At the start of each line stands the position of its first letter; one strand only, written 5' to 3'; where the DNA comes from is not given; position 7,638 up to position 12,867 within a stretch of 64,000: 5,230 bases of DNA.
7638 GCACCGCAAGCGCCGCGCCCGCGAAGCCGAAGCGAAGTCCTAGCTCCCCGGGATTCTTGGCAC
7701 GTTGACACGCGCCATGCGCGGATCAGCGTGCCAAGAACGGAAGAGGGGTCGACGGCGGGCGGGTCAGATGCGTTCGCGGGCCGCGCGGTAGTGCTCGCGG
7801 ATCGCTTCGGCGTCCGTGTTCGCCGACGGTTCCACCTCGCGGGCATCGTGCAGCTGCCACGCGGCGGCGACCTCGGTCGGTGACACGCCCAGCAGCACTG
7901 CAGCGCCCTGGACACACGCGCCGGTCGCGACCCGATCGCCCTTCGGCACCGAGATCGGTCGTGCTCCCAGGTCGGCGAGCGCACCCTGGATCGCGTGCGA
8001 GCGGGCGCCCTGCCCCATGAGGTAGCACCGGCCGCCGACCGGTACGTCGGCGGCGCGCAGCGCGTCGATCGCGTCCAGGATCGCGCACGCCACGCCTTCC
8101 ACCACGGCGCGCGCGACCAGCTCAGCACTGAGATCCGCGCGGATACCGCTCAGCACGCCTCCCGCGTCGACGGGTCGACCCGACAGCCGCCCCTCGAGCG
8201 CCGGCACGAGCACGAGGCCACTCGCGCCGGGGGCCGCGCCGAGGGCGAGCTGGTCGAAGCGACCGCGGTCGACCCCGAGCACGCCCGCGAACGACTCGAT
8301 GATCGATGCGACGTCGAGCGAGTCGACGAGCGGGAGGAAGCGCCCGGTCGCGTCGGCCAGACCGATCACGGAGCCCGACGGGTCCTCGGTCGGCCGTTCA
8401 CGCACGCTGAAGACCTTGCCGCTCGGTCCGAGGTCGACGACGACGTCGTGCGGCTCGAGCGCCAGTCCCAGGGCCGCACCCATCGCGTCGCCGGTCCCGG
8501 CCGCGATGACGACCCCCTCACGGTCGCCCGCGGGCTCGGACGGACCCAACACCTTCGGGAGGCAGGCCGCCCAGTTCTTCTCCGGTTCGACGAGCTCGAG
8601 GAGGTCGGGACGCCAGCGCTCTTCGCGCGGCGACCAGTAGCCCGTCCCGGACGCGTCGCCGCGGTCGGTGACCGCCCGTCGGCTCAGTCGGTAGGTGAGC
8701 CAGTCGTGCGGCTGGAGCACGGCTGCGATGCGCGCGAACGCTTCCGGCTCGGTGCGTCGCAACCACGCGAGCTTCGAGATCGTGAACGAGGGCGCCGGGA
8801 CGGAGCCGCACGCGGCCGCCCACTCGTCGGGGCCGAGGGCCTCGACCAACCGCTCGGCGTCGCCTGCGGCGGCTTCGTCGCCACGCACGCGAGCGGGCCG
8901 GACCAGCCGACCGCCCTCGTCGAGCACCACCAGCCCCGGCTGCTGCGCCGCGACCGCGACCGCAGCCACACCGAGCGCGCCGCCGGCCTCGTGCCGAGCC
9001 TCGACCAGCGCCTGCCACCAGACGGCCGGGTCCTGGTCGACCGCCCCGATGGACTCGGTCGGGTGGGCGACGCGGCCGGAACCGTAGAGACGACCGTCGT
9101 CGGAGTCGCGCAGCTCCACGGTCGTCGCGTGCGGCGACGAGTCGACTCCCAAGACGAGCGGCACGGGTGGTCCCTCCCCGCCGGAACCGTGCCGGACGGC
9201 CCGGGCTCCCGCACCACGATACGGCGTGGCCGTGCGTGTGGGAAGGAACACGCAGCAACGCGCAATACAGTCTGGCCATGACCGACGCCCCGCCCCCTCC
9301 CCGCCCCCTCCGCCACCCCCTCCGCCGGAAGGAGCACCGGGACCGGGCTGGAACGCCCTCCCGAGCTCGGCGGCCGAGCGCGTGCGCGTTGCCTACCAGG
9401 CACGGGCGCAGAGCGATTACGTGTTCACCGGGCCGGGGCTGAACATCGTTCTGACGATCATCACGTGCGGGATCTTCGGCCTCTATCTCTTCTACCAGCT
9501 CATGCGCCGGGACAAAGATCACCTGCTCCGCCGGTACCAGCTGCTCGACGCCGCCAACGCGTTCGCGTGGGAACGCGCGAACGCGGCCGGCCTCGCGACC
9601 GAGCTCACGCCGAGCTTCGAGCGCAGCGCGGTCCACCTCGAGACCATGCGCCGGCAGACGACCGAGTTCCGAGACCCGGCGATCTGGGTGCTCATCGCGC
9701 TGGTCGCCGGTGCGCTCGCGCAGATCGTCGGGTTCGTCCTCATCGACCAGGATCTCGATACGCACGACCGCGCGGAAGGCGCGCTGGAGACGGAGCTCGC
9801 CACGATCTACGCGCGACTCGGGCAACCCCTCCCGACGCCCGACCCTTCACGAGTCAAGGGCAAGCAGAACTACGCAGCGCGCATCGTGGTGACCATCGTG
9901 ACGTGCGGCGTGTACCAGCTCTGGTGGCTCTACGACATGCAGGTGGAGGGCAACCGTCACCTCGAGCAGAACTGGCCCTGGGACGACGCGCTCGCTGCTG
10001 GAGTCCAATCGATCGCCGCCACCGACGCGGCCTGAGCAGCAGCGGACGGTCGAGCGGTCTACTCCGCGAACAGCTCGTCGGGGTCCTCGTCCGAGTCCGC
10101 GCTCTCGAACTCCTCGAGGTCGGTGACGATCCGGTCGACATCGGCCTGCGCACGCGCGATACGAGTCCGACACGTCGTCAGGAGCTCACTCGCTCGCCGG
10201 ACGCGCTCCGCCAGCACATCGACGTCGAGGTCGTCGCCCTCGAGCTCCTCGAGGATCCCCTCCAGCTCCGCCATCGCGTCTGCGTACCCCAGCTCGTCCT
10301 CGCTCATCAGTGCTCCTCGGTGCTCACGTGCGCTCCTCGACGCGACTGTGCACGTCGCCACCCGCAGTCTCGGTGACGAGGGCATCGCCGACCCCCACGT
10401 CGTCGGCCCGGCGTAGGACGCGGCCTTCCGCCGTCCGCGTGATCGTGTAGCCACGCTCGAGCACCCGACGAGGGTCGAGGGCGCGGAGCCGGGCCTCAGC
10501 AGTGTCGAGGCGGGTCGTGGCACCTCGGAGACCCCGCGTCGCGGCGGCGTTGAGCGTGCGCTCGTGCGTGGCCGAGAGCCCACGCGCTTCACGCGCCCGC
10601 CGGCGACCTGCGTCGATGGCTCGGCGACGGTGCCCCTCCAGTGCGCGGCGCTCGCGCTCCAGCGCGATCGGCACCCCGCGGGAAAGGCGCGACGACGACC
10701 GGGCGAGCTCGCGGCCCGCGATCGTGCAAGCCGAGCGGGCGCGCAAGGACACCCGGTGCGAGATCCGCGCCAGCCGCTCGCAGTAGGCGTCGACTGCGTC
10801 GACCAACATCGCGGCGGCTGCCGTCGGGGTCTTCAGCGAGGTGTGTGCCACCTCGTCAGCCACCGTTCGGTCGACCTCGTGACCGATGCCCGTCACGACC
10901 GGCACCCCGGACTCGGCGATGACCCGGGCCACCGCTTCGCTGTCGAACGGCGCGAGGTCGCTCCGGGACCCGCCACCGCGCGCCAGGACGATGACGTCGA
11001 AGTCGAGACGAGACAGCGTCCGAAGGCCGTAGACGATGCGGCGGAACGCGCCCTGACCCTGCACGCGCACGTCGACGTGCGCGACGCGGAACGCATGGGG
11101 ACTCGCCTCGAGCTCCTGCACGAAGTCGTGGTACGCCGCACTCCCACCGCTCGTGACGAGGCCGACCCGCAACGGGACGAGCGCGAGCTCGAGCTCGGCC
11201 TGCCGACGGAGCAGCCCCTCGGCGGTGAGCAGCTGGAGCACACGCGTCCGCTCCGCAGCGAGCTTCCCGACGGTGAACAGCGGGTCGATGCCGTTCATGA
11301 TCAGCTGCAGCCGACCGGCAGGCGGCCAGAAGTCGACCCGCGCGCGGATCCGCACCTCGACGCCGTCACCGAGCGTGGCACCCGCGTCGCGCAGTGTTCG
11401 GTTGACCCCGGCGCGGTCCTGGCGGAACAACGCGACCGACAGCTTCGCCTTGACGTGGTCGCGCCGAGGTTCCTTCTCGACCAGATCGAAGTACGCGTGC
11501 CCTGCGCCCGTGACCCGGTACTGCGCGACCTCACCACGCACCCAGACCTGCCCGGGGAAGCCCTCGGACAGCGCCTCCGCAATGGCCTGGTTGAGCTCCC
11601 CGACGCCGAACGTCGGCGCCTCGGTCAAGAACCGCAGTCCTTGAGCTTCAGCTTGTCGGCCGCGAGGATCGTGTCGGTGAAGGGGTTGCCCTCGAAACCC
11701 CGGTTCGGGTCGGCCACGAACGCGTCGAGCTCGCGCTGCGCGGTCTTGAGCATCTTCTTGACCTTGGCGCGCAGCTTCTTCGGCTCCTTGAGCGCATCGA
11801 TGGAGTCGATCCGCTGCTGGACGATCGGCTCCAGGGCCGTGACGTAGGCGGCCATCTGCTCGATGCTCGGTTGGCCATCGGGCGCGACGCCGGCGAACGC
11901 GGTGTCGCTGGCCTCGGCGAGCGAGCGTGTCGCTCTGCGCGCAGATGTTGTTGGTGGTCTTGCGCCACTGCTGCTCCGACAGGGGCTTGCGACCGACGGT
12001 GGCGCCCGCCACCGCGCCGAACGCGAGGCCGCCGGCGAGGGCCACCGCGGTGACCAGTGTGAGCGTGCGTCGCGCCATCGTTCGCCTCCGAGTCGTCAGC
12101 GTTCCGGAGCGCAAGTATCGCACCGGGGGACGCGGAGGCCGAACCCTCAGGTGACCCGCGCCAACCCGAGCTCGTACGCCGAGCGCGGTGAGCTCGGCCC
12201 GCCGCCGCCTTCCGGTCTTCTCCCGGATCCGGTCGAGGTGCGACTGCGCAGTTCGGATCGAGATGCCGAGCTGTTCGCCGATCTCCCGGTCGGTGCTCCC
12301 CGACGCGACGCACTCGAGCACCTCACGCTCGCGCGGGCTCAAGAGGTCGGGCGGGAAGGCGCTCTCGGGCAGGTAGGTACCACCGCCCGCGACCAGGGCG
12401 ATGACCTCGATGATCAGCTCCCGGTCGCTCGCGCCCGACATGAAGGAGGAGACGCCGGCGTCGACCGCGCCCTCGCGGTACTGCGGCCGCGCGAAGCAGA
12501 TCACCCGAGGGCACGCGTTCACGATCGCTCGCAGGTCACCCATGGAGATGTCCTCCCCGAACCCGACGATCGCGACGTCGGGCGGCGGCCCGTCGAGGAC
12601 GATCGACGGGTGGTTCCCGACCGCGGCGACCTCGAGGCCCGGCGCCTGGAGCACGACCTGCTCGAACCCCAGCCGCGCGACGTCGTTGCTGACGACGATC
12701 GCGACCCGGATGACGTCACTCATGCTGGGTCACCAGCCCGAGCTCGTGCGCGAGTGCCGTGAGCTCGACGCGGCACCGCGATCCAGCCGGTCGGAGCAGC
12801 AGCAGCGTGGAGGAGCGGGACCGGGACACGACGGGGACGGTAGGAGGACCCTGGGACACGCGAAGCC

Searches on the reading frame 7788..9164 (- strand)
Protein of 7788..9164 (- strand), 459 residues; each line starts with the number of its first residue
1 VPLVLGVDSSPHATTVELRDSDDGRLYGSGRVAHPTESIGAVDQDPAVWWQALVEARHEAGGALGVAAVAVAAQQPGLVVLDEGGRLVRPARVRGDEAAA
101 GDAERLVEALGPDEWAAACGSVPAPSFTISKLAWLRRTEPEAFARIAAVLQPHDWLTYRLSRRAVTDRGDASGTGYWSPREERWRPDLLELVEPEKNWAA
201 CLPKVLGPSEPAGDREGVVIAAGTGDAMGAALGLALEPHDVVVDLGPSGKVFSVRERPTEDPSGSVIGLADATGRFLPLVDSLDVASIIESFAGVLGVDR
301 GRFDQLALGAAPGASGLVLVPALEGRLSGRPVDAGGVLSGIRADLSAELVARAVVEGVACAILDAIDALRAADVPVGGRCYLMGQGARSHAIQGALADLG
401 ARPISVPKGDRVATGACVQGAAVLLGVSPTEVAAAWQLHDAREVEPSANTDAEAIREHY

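Call 80: search_protein_families(library=pfam, proteins=[window:7788-9164:-], max_evalue=0.001)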
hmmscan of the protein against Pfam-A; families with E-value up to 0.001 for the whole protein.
window:7788-9164:- (459 aa): 2 families
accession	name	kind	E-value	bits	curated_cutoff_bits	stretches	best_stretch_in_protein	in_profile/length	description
PF00370.27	FGGY_N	-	5.7e-28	98.6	28.8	1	22-214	19-215/245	FGGY family of carbohydrate kinases, N-terminal domain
PF02782.22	FGGY_C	-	3e-06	27.6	27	1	306-422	78-196/198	FGGY family of carbohydrate kinases, C-terminal domain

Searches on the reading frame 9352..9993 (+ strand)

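Call 80: search_protein_families(library=pfam, proteins=[window:9352-9993:+], max_evalue=0.001)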
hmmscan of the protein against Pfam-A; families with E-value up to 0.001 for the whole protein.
window:9352-9993:+ (214 aa): 1 family
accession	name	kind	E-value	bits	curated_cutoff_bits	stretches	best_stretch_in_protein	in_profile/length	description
PF14018.11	DUF4234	-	1.1e-12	48.3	25.3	2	173-205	2-34/70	Domain of unknown function (DUF4234)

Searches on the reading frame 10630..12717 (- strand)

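Call 80: search_protein_families(library=pfam, proteins=[window:10630-12717:-], max_evalue=0.001)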
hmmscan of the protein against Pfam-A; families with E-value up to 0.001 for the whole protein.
window:10630-12717:- (696 aa): 6 families
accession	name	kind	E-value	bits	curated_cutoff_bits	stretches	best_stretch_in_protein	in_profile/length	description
PF02601.20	Exonuc_VII_L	-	2.1e-49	169.1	35.9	1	503-691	2-190/315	Exonuclease VII, large subunit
PF13742.12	tRNA_anti_2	-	3.8e-18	65.9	27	1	372-477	3-94/95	OB-fold nucleic acid binding domain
PF00196.25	GerE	-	4.2e-12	45.9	23.5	1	125-177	2-54/57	Bacterial regulatory proteins, luxR family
PF08281.18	Sigma70_r4_2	-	1.2e-05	25.3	25.7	1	126-167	11-53/54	Sigma-70, region 4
PF13518.12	HTH_28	-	0.00063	20.2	25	0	132-166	4-38/52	Helix-turn-helix domain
PF04545.22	Sigma70_r4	-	0.00069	19.5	24.1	0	126-167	5-47/50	Sigma-70, region 4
